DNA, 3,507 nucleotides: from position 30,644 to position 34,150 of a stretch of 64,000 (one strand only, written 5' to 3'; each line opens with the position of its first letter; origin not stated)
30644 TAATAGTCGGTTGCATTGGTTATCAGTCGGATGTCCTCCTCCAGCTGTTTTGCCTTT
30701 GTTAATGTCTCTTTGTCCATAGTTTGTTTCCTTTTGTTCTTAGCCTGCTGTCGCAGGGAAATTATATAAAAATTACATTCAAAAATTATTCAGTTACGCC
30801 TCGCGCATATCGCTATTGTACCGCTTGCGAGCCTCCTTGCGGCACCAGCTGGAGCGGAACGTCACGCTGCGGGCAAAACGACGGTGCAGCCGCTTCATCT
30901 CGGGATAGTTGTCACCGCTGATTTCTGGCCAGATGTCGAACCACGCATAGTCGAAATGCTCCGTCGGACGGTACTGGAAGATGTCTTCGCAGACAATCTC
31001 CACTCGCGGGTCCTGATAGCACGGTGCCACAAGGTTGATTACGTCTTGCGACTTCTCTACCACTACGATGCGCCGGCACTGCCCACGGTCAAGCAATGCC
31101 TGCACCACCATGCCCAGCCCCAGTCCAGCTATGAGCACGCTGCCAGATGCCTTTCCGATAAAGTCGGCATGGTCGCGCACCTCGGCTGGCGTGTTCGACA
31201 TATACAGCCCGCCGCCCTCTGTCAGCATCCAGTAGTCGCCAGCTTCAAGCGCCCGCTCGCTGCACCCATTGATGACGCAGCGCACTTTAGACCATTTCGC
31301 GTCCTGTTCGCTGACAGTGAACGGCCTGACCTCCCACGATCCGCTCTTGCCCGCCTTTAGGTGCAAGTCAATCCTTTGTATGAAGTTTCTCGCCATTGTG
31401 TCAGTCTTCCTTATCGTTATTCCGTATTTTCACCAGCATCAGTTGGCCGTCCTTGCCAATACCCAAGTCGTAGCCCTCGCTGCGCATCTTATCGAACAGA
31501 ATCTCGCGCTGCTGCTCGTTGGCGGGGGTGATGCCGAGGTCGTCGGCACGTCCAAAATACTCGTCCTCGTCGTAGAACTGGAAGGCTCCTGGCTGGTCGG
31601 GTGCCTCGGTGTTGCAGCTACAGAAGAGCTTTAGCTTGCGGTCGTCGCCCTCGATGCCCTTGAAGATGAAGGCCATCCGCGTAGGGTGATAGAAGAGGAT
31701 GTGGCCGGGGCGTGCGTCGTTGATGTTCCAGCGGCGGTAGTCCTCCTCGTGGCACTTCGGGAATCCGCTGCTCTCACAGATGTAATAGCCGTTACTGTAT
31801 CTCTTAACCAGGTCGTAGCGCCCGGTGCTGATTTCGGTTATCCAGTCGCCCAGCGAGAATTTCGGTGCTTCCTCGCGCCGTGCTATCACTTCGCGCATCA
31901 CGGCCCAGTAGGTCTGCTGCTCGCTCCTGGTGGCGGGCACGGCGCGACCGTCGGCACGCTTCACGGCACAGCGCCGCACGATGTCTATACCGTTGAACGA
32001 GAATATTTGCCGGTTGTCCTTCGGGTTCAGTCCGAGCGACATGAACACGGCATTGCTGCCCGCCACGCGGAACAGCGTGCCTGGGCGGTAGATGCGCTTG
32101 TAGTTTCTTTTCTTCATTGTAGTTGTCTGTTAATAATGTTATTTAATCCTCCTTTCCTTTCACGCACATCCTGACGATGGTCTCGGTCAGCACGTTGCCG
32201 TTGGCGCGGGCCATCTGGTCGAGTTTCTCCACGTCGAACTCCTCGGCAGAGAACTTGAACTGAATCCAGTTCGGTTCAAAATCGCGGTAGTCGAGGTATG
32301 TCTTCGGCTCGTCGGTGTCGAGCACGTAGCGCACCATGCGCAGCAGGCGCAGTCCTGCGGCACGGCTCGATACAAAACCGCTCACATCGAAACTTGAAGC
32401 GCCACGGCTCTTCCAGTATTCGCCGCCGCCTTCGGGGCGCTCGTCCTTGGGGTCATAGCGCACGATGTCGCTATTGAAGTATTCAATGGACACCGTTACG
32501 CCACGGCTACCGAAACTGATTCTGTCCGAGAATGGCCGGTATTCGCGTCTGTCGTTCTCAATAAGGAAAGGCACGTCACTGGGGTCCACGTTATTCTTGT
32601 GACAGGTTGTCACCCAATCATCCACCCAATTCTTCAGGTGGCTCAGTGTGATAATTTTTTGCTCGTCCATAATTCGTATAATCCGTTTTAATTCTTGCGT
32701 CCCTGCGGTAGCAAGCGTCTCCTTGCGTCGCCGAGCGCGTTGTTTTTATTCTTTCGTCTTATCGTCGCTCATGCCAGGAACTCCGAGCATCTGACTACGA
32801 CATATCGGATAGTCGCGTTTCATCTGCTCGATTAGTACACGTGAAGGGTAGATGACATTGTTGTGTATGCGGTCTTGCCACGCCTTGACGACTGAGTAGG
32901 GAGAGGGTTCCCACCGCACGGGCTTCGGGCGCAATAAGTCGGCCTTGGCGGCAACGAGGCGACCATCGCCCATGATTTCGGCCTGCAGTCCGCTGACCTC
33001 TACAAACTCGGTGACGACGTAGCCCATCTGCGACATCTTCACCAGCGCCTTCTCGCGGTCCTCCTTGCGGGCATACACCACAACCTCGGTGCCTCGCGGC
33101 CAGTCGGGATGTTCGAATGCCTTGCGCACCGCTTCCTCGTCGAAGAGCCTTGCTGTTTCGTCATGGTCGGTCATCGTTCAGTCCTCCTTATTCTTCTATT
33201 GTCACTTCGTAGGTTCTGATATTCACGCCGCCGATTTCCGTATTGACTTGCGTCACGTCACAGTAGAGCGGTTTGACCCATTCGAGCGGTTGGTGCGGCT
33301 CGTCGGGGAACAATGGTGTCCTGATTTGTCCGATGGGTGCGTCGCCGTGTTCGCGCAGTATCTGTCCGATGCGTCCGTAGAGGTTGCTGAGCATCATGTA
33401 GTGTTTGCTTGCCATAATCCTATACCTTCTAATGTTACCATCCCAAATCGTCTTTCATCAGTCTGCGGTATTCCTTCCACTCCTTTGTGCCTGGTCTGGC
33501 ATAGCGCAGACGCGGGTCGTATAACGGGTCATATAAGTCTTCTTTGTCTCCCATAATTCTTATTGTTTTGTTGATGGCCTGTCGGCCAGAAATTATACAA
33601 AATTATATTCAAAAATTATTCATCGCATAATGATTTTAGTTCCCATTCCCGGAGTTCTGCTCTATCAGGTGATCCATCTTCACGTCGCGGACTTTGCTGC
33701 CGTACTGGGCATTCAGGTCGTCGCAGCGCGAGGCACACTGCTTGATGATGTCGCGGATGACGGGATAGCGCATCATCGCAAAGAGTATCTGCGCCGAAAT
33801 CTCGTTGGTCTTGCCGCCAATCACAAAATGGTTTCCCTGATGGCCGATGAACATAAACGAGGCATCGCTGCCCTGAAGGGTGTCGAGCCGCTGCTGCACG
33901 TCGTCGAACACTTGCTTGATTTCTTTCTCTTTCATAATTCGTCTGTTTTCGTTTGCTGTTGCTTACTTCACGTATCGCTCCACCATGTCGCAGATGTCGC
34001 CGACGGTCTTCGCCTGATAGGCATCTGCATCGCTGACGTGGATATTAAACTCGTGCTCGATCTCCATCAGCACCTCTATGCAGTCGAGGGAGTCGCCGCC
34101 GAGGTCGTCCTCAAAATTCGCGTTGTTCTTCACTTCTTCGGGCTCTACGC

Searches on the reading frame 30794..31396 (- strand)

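Call 11: search_protein_families(library=pfam, proteins=[window:30794-31396:-], max_evalue=0.01)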
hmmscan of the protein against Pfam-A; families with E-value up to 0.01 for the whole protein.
window:30794-31396:- (200 aa): 2 families
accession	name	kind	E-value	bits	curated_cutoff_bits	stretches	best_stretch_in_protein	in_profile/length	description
PF20157.4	Maf_flag10_N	-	0.00018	21.5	23.5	1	80-120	108-148/228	Glycosyltransferase Maf N-terminal domain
PF13649.12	Methyltransf_25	-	0.00072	20.6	27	1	87-153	1-70/97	Methyltransferase domain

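Call 12: search_protein_families(library=phrogs, proteins=[window:30794-31396:-], max_evalue=0.01)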
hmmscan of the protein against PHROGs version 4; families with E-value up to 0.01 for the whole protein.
window:30794-31396:- (200 aa): 1 family
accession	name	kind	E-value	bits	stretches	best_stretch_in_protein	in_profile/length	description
phrog_15480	-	other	4.6e-35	122.3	1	14-186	25-210/245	methyltransferase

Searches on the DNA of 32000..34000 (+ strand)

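Call 10: search_dna_similar(query=window:32000-34000:+, collection=phages, mode=distant, max_rows=20)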
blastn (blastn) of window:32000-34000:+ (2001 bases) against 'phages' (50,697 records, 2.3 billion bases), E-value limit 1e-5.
No match.

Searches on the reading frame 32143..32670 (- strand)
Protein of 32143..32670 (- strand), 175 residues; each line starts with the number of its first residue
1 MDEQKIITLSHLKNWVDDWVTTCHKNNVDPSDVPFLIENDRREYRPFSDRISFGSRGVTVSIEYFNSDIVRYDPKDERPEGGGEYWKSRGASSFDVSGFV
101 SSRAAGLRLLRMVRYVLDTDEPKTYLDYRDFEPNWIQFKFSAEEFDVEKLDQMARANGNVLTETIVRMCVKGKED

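Call 11: search_protein_families(library=pfam, proteins=[window:32143-32670:-], max_evalue=0.01)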
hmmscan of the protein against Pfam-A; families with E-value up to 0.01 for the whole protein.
window:32143-32670:- (175 aa): 0 families

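Call 12: search_protein_families(library=phrogs, proteins=[window:32143-32670:-], max_evalue=0.01)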
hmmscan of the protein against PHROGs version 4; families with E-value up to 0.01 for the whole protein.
window:32143-32670:- (175 aa): 0 families

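Call 18: find_encoding_contigs(protein=window:32143-32670:-, flank=3000, max_places=10)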
Protein window:32143-32670:- (175 aa): 4 contigs read that carry it; 2 places shown.
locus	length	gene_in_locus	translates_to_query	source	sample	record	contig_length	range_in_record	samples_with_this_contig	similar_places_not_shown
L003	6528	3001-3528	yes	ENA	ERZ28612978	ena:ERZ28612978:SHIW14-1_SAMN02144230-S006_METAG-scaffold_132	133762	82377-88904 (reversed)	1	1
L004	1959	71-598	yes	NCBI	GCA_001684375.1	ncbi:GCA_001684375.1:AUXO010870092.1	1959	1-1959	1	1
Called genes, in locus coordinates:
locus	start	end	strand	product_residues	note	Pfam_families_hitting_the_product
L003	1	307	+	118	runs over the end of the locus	-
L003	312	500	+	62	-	-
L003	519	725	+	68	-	-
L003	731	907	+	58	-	-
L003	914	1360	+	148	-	-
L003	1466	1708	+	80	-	PF00550:PP-binding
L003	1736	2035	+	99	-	-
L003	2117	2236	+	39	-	-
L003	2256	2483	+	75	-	-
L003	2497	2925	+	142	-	-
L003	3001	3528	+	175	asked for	-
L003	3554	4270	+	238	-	-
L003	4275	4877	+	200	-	-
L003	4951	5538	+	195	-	-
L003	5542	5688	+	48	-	-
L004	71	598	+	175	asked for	-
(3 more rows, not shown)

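Call 39: find_related_loci(query=window:32143-32670:-, collection=viral_contigs, flank=2500)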
Query window:32143-32670:- (175 aa) in viral_contigs; peptide patterns used: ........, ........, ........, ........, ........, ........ (x = any residue, [..] = any of these).
26 stretches matched a pattern; 9 encode a relative of the query (tblastn E <= 1e-3); 9 distinct loci.
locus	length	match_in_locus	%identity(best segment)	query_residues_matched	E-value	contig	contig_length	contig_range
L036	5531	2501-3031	89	1-175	7e-106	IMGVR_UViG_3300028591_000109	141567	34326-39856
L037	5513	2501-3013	87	1-171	2e-101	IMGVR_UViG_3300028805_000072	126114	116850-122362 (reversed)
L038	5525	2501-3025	76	1-175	1e-91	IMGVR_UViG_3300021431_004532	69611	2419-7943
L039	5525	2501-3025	74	1-175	1e-89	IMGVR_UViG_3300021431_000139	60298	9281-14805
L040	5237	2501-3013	75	1-171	6e-89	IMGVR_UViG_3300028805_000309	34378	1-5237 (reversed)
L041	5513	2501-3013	75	1-171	6e-89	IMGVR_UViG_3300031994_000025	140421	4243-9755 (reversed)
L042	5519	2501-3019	70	1-173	1e-87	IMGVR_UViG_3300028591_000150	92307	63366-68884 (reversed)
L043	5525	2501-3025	69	1-175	1e-86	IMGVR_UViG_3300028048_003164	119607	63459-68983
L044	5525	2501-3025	70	1-175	2e-87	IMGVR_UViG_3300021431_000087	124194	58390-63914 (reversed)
